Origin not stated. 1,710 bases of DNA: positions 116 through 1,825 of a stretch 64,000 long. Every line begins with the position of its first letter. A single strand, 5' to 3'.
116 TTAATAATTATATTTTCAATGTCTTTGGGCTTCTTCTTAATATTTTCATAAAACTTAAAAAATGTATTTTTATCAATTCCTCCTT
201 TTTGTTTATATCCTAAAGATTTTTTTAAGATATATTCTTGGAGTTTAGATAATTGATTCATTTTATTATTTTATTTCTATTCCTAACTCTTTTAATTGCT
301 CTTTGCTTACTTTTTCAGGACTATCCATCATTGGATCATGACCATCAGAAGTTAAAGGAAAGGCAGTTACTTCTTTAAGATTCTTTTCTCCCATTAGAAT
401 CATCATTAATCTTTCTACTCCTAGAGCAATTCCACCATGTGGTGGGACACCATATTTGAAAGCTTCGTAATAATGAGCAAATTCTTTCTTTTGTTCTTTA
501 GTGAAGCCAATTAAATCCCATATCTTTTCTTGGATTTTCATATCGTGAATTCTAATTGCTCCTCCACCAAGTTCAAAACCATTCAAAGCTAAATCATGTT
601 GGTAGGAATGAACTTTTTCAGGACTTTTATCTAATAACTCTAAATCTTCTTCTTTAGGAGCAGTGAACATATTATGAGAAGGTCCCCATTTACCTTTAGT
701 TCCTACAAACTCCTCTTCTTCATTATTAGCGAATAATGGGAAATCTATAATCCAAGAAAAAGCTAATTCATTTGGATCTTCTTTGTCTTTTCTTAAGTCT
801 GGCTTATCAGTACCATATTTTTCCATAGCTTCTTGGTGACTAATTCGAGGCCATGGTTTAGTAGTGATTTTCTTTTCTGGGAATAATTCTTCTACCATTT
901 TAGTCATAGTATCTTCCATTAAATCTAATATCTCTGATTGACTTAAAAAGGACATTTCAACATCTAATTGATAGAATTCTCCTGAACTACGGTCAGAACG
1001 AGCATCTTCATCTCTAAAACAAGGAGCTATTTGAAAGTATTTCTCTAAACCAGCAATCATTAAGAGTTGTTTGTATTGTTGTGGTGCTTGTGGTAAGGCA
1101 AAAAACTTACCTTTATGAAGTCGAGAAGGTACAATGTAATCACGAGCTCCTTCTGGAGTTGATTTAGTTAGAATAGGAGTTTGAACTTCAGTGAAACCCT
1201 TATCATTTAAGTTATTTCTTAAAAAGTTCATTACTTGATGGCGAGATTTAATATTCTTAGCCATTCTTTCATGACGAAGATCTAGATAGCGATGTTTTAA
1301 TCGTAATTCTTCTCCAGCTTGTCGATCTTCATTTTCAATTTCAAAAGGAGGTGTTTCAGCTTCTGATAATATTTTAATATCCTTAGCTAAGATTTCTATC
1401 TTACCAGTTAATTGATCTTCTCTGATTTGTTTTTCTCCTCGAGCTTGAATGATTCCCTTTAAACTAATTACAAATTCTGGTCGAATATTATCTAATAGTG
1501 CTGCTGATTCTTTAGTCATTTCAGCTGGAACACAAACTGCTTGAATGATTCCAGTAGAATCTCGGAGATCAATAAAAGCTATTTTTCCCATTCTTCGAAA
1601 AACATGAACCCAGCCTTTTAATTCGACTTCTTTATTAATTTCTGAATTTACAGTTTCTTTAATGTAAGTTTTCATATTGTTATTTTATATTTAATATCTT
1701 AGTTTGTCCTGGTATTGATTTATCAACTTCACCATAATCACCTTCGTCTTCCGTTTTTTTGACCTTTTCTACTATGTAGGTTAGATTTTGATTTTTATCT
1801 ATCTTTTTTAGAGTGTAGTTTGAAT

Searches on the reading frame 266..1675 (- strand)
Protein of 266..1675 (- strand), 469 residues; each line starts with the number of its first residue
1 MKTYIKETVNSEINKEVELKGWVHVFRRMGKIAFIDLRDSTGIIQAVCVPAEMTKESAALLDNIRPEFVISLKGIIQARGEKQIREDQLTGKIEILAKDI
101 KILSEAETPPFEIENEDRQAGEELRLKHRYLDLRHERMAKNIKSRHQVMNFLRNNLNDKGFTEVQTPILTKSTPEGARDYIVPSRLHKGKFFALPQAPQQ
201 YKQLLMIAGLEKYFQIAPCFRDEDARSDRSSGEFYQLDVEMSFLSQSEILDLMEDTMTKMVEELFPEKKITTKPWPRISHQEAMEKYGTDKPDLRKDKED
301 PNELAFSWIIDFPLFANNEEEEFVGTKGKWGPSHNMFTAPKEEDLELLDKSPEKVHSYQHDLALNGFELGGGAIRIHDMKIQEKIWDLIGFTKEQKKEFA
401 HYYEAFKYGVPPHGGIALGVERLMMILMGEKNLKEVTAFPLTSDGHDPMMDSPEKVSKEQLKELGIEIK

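Call 36: find_encoding_contigs(protein=window:266-1675:-, flank=10000, max_places=2)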
Protein window:266-1675:- (469 aa): 24 contigs read that carry it; 1 place shown.
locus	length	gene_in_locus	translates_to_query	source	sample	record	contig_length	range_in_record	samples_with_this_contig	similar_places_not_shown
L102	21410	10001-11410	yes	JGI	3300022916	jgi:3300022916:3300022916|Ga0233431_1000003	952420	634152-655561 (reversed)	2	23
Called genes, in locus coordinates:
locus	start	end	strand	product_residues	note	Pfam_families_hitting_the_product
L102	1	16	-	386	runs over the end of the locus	-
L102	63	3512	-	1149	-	PF02811:PHP, PF07733:DNA_pol3_alpha, PF17657:DNA_pol3_finger, PF14579:HHH_6, PF01336:tRNA_anti-codon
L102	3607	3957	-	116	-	-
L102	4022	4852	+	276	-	-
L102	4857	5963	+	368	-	PF01098:FTSW_RODA_SPOVE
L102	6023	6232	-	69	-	-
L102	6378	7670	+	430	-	PF13742:tRNA_anti_2 (weak), PF01336:tRNA_anti-codon, PF00152:tRNA-synt_2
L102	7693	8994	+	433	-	PF03721:UDPG_MGDP_dh_N, PF00984:UDPG_MGDP_dh, PF03720:UDPG_MGDP_dh_C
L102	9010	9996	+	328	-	-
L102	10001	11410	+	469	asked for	PF01336:tRNA_anti-codon, PF00152:tRNA-synt_2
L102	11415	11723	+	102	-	-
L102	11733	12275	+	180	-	PF04073:tRNA_edit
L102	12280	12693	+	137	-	-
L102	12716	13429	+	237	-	PF02616:SMC_ScpA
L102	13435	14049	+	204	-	PF04079:SMC_ScpB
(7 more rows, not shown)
